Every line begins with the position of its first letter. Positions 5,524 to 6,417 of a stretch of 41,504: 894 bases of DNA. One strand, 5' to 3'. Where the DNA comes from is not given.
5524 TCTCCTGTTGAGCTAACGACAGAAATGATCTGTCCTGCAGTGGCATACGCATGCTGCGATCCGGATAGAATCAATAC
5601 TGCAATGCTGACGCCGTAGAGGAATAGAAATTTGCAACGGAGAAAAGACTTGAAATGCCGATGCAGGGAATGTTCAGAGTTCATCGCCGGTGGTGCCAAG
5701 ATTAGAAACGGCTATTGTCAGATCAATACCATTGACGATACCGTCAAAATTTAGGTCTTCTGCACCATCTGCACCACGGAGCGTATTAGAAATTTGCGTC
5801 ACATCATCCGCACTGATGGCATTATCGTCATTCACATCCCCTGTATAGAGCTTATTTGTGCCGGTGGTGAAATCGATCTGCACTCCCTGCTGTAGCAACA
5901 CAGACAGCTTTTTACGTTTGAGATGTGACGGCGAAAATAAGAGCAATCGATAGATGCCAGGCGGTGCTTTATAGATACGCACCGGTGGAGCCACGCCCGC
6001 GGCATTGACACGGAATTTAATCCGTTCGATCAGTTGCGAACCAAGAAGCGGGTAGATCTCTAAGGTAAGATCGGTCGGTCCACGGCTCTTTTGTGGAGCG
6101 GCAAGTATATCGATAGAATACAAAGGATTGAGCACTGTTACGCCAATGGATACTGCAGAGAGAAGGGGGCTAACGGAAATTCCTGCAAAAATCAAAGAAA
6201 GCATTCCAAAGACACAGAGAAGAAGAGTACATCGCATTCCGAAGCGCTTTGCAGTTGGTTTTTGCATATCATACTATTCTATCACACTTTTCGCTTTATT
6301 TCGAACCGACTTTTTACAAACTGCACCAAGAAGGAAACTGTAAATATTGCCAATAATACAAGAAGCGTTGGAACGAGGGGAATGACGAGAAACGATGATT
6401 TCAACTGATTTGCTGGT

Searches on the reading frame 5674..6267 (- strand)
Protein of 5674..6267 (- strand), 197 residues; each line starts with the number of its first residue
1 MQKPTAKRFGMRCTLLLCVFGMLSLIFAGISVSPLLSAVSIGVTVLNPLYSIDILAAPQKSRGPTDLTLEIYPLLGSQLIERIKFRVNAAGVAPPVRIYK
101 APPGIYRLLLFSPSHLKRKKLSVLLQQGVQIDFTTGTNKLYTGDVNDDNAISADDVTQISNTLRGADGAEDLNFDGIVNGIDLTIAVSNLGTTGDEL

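Call 31: search_protein_families(library=pfam, proteins=[window:5674-6267:-], max_evalue=0.001)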
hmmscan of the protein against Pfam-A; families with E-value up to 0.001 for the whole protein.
window:5674-6267:- (197 aa): 1 family
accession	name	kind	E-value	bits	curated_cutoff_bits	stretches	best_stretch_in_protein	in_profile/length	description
PF00404.24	Dockerin_1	-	0.0002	21.9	22.9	0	143-185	2-51/57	Dockerin type I domain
